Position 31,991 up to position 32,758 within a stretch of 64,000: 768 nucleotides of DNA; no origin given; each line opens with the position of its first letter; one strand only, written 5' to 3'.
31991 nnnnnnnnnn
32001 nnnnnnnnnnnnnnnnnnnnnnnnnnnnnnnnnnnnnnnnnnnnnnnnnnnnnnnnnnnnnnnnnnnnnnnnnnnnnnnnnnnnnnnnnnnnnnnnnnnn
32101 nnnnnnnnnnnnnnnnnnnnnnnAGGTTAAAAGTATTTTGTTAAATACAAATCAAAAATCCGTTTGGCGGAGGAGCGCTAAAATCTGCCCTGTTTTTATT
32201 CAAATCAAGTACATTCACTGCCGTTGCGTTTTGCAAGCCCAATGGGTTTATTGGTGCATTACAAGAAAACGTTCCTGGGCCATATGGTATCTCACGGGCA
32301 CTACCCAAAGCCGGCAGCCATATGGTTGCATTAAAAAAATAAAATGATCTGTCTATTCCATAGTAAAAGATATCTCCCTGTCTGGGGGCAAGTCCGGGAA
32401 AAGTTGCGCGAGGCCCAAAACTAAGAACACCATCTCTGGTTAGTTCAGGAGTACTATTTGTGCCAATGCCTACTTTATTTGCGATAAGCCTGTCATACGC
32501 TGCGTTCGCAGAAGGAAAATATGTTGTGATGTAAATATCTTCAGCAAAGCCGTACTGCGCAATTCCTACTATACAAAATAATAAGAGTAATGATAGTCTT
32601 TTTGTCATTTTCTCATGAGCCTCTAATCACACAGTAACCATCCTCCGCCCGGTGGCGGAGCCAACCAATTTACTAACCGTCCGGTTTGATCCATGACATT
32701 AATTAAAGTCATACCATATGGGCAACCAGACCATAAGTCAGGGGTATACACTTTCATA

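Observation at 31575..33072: Three tandem paralogous small secreted proteins immediately downstream of the rSAM array: candidate substrates or products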

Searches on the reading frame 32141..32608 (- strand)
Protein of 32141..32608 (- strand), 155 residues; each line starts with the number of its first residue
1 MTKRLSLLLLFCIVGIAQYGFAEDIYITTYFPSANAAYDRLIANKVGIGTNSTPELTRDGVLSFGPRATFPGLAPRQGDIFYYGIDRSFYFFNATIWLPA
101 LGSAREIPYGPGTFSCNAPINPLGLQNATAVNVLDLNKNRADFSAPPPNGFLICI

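Call 4: search_protein_families(library=pfam, proteins=[window:32141-32608:-], max_evalue=0.1)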
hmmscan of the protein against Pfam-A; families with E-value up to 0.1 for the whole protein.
window:32141-32608:- (155 aa): 0 families

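Call 9: find_homologous_proteins(query=window:32141-32608:-, max_evalue=0.001)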
Query window:32141-32608:- (155 aa): 1 proteins with E <= 0.001 among 56 candidates.
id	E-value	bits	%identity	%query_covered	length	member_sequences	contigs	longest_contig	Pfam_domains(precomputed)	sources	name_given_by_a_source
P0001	7.5e-100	349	100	100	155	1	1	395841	-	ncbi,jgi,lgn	ncbi:MAG: hypothetical protein WDL87_06010 [Candidatus Omnitrophota bacterium]|jgi:hypothetical prot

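Call 12: find_encoding_contigs(protein=P0001, flank=10000, max_places=4)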
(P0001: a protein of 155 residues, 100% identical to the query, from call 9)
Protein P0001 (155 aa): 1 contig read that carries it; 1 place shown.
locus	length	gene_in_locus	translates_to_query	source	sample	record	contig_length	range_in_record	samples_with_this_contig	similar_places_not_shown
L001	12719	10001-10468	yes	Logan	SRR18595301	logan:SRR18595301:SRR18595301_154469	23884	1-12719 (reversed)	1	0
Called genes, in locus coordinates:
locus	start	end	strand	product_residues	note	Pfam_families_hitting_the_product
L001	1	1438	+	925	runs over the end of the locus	PF02310:B12-binding, PF04055:Radical_SAM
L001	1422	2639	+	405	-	PF13353:Fer4_12 (weak), PF04055:Radical_SAM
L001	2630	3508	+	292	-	PF04055:Radical_SAM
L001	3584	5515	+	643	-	PF04055:Radical_SAM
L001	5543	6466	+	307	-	PF04055:Radical_SAM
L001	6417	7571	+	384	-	PF04055:Radical_SAM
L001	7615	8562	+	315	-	PF04055:Radical_SAM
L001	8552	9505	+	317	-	PF04055:Radical_SAM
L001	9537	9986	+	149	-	-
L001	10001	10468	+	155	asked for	-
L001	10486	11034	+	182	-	-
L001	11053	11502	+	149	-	PF27806:HxsD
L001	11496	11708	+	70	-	-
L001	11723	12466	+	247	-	-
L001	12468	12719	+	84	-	?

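Call 14: search_protein_families(library=ncbifam, proteins=[window:32141-32608:-], max_evalue=0.01)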
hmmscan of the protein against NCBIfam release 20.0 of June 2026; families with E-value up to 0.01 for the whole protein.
window:32141-32608:- (155 aa): 0 families

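Call 22: search_protein_representatives(alignment_id=A2)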
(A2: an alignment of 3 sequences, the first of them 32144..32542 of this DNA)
Query: 3 sequences, 134 profile positions. Proteins with E-value up to 0.001 (for the whole library): 396; up to 1e-10: 38; up to 1e-30: 2. The best 150 are listed.
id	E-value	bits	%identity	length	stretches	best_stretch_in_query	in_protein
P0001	2.0e-60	219.0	-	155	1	2-134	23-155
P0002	6.2e-55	201.2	-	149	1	1-134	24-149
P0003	6.2e-29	117.1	-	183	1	1-134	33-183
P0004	1.6e-28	115.8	-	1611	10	35-79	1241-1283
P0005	6.1e-24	100.9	-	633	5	35-86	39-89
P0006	1.1e-21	93.6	-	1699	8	31-99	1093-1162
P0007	1.6e-20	89.8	-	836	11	44-84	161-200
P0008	4.0e-20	88.5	-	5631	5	34-86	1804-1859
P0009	6.6e-20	87.8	-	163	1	1-133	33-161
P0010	4.0e-19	85.3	-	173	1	1-134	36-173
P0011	5.6e-19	84.8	-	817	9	35-78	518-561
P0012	5.7e-18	81.6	-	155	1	1-134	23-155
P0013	2.3e-15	73.1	-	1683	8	34-80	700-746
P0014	1.0e-13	67.8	-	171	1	1-134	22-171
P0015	6.8e-13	65.1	-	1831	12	45-90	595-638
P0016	6.9e-13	65.1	-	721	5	33-82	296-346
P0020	4.5e-12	62.5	-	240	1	2-79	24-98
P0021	4.5e-12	62.5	-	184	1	2-80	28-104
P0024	1.0e-11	61.4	-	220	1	2-90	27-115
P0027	1.8e-11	60.5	-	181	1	1-121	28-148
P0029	2.3e-11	60.2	-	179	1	1-91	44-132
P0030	3.3e-11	59.7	-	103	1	2-78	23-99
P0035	6.4e-11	58.8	-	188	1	2-94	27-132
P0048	5.5e-10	55.7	-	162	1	2-86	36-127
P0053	1.0e-09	54.9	-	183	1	2-104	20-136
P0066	7.9e-09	52.0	-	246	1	1-78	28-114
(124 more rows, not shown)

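Call 25: search_protein_families(library=pfam, proteins=[P0010, P0012, P0020, P0024, P0035, P0053, P0066, P0005, P0007, P0016], max_evalue=0.01)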
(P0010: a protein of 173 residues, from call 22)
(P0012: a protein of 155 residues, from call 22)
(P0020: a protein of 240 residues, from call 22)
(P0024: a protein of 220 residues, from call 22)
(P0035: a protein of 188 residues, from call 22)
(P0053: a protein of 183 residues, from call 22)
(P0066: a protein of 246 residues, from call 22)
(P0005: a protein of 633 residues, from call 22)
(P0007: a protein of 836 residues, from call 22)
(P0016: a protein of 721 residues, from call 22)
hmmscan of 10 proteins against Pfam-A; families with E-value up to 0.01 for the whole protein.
P0010 (173 aa): 0 families

P0012 (155 aa): 0 families

P0020 (240 aa): 1 family
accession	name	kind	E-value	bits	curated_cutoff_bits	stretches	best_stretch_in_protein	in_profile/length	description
PF07484.17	Collar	-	4.9e-25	87.7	24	1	106-163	1-57/57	Phage Tail Collar Domain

P0024 (220 aa): 0 families

P0035 (188 aa): 0 families

P0053 (183 aa): 0 families

P0066 (246 aa): 0 families

P0005 (633 aa): 8 families
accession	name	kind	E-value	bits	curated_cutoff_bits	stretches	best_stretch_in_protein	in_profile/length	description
PF19264.4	DUF5907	-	1.3e-26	93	27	4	163-192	1-30/80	Repeat of unknown function (DUF5907)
PF10983.13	DUF2793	-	5e-06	26.7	27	0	54-79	25-86/87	Protein of unknown function (DUF2793)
PF10708.14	DUF2510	-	4e-05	23.7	24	0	71-84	14-27/35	Protein of unknown function (DUF2510)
PF07367.17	FB_lectin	-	0.0001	22.7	25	0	323-358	15-50/140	Fungal fruit body lectin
PF10893.13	Phage_186_Fil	-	0.00049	20.2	25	0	292-308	20-36/56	Bacteriophage 186, Fil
PF05257.22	CHAP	-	0.00053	20.9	26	0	341-388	14-57/81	CHAP domain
PF24059.1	DUF7360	-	0.00084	19.5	27.6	0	52-80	8-36/39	Domain of unknown function (DUF7360)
PF15725.10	RCDG1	-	0.0061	17.4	27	0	49-66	8-25/83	Renal cancer differentiation gene 1 protein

P0007 (836 aa): 4 families
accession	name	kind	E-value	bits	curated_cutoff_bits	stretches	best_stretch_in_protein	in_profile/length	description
PF20372.3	DUF6667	-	2.9e-05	24.4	27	0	482-509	190-217/252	Family of unknown function (DUF6667)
PF00484.24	Pro_CA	-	0.0025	18.5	25.7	0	109-135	16-42/156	Carbonic anhydrase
PF03539.19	Spuma_A9PTase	-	0.0054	17.3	21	0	343-364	120-141/163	Spumavirus aspartic protease (A9)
PF23986.1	Pam3_gp59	-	0.0065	17.3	27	0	185-203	33-52/76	Phage Pam3 gp59 related protein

P0016 (721 aa): 0 families

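Call 26: search_protein_families(library=ncbifam, proteins=[P0010, P0012, P0020, P0024, P0035, P0053, P0066, P0005, P0007, P0016], max_evalue=0.01)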
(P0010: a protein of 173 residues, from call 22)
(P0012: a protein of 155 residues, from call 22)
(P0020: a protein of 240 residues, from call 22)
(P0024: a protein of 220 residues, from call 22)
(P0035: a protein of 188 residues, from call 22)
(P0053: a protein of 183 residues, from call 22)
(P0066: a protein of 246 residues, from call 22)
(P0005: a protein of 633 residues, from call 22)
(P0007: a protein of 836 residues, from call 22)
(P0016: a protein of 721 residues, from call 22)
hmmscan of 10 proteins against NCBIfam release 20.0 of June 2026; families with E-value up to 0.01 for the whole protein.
P0010 (173 aa): 0 families

P0012 (155 aa): 0 families

P0020 (240 aa): 0 families

P0024 (220 aa): 0 families

P0035 (188 aa): 0 families

P0053 (183 aa): 0 families

P0066 (246 aa): 0 families

P0005 (633 aa): 3 families
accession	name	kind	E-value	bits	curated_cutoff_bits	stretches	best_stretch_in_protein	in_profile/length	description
NF001186.0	PRK00155.2-3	equivalog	5.9e-06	25.9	253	0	234-265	82-113/224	2-C-methyl-D-erythritol 4-phosphate cytidylyltransferase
NF052420.1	translocon_SseD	equivalog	0.0013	18.9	130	0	339-373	48-81/152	type III secretion system translocon protein SseD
NF006321.0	PRK08534.1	equivalog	0.0097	15.6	225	0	80-109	111-140/181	pyruvate ferredoxin oxidoreductase subunit gamma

P0007 (836 aa): 1 family
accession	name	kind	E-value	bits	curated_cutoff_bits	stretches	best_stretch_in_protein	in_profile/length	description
NF004889.0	PRK06252.1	subfamily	0.009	15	244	0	570-607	284-321/340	methylcobalamin:coenzyme M methyltransferase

P0016 (721 aa): 0 families

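Call 28: find_homologous_proteins(query=A3, max_evalue=0.001)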
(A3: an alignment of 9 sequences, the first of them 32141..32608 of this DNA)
Query A3 (9 sequences) (155 aa, profile of the alignment): 13 proteins with E <= 0.001 among 4307 candidates.
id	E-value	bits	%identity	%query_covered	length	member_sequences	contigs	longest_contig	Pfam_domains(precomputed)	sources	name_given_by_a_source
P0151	4.1e-52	194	36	61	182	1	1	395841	-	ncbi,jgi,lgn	ncbi:MAG: hypothetical protein WDL87_06005 [Candidatus Omnitrophota bacterium]|jgi:hypothetical prot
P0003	1.6e-50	189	27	64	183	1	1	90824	-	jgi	jgi:hypothetical protein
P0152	3.9e-48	181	28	98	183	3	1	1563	-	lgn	-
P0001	4.5e-46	175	100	100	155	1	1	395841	-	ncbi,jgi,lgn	ncbi:MAG: hypothetical protein WDL87_06010 [Candidatus Omnitrophota bacterium]|jgi:hypothetical prot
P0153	2.4e-42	162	30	75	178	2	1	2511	-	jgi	-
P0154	3.5e-13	68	52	19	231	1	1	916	-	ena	-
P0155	1.9e-11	62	38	32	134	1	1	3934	-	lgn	-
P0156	4.6e-7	48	45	21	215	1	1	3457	-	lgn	-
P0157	2.8e-6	45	42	20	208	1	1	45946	PF13884.12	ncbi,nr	ncbi:MAG: tail fiber domain-containing protein [Candidatus Omnitrophica bacterium]|nr:tail fiber dom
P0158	8.3e-6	44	31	50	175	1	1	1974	PF09458.17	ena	-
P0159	2.9e-5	42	29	42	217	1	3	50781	-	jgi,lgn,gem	-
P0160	6.5e-5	41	38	29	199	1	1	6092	-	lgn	-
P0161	2.2e-4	39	33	38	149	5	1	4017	-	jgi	jgi:hypothetical protein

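Call 29: find_encoding_contigs(protein=P0003, flank=10000, max_places=3)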
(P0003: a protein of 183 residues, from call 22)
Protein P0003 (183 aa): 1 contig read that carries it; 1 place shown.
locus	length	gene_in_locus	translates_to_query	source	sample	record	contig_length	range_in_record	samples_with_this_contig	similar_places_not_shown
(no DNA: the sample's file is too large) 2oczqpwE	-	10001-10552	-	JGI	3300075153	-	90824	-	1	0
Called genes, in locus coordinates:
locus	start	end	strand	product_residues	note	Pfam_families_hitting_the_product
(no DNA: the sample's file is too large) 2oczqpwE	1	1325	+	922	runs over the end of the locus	PF02310:B12-binding, PF04055:Radical_SAM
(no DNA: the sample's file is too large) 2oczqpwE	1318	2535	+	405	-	PF13353:Fer4_12 (weak), PF04055:Radical_SAM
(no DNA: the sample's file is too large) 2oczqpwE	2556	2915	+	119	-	-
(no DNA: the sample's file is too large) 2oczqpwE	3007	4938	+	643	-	PF04055:Radical_SAM, PF13353:Fer4_12 (faint), PF04055:Radical_SAM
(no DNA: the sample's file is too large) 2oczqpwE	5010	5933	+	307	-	PF04055:Radical_SAM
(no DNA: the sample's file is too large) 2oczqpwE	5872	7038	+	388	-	PF04055:Radical_SAM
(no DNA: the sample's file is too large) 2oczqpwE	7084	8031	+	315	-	PF04055:Radical_SAM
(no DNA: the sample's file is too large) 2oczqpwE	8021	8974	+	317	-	PF04055:Radical_SAM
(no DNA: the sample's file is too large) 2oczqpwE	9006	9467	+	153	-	-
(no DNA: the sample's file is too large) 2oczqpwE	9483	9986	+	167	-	-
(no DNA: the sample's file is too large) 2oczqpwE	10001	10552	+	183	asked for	-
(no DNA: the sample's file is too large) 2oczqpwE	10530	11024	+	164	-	PF27806:HxsD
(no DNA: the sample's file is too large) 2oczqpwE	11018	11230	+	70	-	-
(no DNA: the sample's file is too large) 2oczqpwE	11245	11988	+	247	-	-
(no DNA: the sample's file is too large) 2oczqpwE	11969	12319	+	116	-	-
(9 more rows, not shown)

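Call 44: predict_structure(alignment_id=A3)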
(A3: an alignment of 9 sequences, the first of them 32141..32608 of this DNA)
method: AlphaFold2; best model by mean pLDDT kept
length: 155 residues; sequences in the alignment: 9
mean_pLDDT: 65.8   pTM: 0.50
mean pLDDT of the five models: 65.8, 63.4, 62.0, 59.5, 59.4
residues with pLDDT >= 90: 0; 70-90: 82; 50-70: 41; < 50: 32
segments of 3 or more residues with pLDDT < 50: 18-34, 36-42, 119-125
pLDDT, mean of each block of 10 residues (from residue 1): 75 59 37 40 57 55 72 78 79 81 70 66 54 78 81 76
secondary structure, 60 per line:
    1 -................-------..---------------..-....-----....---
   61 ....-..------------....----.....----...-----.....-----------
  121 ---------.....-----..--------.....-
elements in order: H2-17 E45-48 H54-57 E61-64 E80-83 E88-92 E97-99 E105-109 E130-134 E150-154

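Call 57: search_protein_families(library=phrogs, proteins=[window:32141-32608:-, P0012, P0024, P0030, P0021, P0157], max_evalue=0.1)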
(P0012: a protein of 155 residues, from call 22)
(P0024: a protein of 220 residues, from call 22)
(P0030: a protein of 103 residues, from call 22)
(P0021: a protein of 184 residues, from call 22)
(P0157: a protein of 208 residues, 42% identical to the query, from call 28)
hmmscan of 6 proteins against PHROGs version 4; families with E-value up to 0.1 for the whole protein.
window:32141-32608:- (155 aa): 0 families

P0012 (155 aa): 4 families
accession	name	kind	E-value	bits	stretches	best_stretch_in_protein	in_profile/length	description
phrog_8309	-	unknown function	0.0013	18.9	1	52-97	8-52/312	-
phrog_38058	-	tail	0.012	14.8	1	75-100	491-516/708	tail fiber protein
phrog_2415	-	unknown function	0.031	15.3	1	59-102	18-62/317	-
phrog_21413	-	unknown function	0.031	13.9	1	69-103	66-100/595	-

P0024 (220 aa): 6 families
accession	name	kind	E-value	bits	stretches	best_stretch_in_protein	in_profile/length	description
phrog_16122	-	head and packaging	6.5e-07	29.7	1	65-110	14-60/526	virion structural protein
phrog_1710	-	unknown function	0.00037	20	1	66-111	12-57/783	-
phrog_30742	-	tail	0.0026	16.5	1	76-103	988-1015/1029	tail fiber protein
phrog_21412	-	tail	0.017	13.8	1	77-111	721-755/1452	tail fiber protein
phrog_8309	-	unknown function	0.037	14.2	1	66-102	19-52/312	-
phrog_21413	-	unknown function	0.037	13.7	1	69-103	58-95/595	-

P0030 (103 aa): 3 families
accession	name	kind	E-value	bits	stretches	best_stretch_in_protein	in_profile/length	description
phrog_16122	-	head and packaging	0.0058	16.6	1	60-103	15-57/526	virion structural protein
phrog_13518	-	unknown function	0.021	13.8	1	61-98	575-612/1230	-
phrog_21412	-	tail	0.028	13.1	1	61-99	711-747/1452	tail fiber protein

P0021 (184 aa): 1 family
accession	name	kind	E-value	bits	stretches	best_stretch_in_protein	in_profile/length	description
phrog_8309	-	unknown function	0.0034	17.6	1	67-103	19-54/312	-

P0157 (208 aa): 49 families (the best 25 are shown)
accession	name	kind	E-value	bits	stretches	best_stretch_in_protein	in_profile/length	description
phrog_8215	-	tail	2.9e-27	96.4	1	91-203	890-998/1000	baseplate wedge initiator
phrog_5668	-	tail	1e-26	94.1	1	66-205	1419-1562/1567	tail fiber protein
phrog_18186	-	tail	5.4e-23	82.5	1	92-201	469-574/582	baseplate wedge subunit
phrog_33119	-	tail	3.2e-22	79.9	1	75-206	512-639/643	long tail fiber protein distal subunit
phrog_1699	-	tail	4.6e-21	76.1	1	61-204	863-994/1000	long tail fiber protein distal subunit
phrog_11011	-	tail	3.8e-18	65.8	1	77-207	1146-1283/1291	long tail fiber protein distal subunit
phrog_14572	-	tail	2.6e-16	60.7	1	90-206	345-475/484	tail fiber protein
phrog_1980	-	tail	3.5e-16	60.6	1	96-205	314-434/449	tail fiber protein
phrog_9942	-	tail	5.8e-15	55.4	1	70-205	888-1045/1178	tail fiber protein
phrog_5481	-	tail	3.9e-14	53.1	1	95-205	899-1024/1043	tail fiber protein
phrog_19966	-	tail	1.2e-13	51.6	1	99-200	622-723/724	long tail fiber protein distal subunit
phrog_30158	-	unknown function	8.3e-12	45.3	1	70-199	652-778/779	-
phrog_8745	-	tail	9.2e-12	44.1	1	91-205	1683-1797/1803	tail fiber protein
phrog_21722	-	tail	1.1e-11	45.1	1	109-207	479-574/576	long tail fiber protein distal subunit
phrog_25848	-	tail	1.7e-11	44.1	1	77-205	468-595/598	tail fiber protein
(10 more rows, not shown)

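Call 63: find_homologous_proteins(query=A6, max_evalue=10)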
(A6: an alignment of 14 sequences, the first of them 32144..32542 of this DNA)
Query A6 (14 sequences) (133 aa, profile of the alignment): 13 proteins with E <= 10 among 3206 candidates.
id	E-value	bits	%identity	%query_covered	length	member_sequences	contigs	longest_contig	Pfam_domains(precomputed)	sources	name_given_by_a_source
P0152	6.6e-45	170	29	99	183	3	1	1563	-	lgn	-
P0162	2.1e-43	166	34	99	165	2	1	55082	-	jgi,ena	-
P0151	1.2e-42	163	38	67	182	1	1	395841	-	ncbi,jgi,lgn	ncbi:MAG: hypothetical protein WDL87_06005 [Candidatus Omnitrophota bacterium]|jgi:hypothetical prot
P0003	4.0e-42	162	28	58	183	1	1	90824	-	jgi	jgi:hypothetical protein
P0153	4.6e-42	161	29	75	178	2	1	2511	-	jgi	-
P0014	2.9e-41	159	27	99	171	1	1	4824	-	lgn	-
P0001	1.1e-37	147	100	100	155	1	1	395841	-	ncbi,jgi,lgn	ncbi:MAG: hypothetical protein WDL87_06010 [Candidatus Omnitrophota bacterium]|jgi:hypothetical prot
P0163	9.9e-37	144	31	92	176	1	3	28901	-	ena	-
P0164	6.4e-34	135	32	71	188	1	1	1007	-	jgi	jgi:hypothetical protein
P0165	8.9e-33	131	29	71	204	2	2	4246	-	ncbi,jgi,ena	ncbi:MAG: hypothetical protein WC486_06155 [Candidatus Omnitrophota bacterium]|jgi:hypothetical prot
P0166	5.2e-26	109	27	91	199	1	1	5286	-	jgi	jgi:hypothetical protein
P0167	3.0e-6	45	45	22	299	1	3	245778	-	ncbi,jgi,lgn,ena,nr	ncbi:MAG: hypothetical protein M0R48_05085 [Candidatus Omnitrophica bacterium]|jgi:hypothetical prot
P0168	5.6e-1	28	47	14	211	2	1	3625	-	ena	-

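Call 64: find_encoding_contigs(protein=P0163, flank=10000, max_places=3)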
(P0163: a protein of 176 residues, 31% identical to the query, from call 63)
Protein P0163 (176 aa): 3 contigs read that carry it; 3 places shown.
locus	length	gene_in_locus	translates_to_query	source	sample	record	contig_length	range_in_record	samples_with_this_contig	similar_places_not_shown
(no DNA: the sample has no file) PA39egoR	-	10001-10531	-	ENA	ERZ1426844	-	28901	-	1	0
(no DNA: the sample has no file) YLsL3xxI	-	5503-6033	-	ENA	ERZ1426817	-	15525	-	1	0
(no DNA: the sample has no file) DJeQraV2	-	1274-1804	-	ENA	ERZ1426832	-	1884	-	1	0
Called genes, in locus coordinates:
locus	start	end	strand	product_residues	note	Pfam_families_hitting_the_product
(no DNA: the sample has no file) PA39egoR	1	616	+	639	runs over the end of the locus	PF00148:Oxidored_nitro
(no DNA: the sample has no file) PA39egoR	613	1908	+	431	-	PF00148:Oxidored_nitro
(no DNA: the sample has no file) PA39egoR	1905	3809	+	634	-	PF00148:Oxidored_nitro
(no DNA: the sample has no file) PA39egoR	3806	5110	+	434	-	PF00148:Oxidored_nitro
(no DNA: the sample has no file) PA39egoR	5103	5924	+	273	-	PF00142:Fer4_NifH, PF01656:CbiA, PF02374:ArsA_ATPase (faint), PF10609:ParA (faint), PF13614:AAA_31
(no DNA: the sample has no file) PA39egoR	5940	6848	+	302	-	PF04055:Radical_SAM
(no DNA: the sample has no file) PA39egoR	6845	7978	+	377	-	PF04055:Radical_SAM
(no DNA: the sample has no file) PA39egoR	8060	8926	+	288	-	PF04055:Radical_SAM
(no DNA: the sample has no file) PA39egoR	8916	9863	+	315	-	PF04055:Radical_SAM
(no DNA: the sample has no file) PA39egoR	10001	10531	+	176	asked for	-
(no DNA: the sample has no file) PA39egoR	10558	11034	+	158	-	PF27806:HxsD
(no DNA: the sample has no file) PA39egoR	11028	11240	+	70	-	-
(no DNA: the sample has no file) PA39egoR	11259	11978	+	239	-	-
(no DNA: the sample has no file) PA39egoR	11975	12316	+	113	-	-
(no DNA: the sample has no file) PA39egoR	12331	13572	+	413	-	-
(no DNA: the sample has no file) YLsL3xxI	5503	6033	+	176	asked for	-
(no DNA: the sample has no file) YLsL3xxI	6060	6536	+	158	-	PF27806:HxsD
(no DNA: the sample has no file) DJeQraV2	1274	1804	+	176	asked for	-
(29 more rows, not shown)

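Call 65: find_encoding_contigs(protein=P0166, flank=6000, max_places=2)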
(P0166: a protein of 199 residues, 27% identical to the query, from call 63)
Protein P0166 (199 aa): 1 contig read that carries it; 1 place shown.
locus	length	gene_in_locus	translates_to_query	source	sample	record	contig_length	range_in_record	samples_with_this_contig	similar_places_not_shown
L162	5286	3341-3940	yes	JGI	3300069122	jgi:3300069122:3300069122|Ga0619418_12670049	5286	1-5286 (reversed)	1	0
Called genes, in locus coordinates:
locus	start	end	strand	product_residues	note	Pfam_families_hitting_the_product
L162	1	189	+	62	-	?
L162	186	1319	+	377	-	PF04055:Radical_SAM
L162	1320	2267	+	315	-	PF04055:Radical_SAM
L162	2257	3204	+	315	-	PF04055:Radical_SAM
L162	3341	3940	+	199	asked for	-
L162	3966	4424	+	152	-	PF27806:HxsD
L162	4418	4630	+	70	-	-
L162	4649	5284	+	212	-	?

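Call 66: find_encoding_contigs(protein=P0014, flank=6000, max_places=2)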
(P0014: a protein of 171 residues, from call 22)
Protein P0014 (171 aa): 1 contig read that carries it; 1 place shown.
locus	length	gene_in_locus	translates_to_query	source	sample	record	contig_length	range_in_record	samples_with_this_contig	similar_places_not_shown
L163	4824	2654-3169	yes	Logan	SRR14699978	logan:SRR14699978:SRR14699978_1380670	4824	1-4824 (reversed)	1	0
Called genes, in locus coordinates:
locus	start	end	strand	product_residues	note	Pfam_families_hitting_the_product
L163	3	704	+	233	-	?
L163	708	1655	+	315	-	PF04055:Radical_SAM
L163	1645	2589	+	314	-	PF04055:Radical_SAM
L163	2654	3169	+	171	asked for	-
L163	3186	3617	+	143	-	PF27806:HxsD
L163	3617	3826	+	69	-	-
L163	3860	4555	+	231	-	-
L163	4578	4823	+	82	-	?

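Call 67: find_encoding_contigs(protein=P0012, flank=8000, max_places=2)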
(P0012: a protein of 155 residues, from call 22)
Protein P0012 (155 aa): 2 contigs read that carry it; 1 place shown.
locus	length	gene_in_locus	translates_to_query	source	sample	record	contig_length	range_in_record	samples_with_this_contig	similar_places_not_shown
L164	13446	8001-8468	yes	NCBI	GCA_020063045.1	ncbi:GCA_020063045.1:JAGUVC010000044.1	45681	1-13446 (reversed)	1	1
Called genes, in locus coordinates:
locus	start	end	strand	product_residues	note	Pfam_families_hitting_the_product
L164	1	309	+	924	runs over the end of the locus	PF02310:B12-binding, PF04055:Radical_SAM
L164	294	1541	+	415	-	PF04055:Radical_SAM, PF13353:Fer4_12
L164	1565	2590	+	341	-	-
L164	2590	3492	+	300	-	PF04055:Radical_SAM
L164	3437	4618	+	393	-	PF04055:Radical_SAM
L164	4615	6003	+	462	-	-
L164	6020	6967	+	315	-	PF04055:Radical_SAM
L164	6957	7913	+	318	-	PF04055:Radical_SAM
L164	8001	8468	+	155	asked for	-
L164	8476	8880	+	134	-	PF27806:HxsD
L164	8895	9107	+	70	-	-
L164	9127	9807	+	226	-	-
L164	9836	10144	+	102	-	-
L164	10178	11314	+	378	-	PF01478:Peptidase_A24 (weak)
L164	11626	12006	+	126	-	PF07963:N_methyl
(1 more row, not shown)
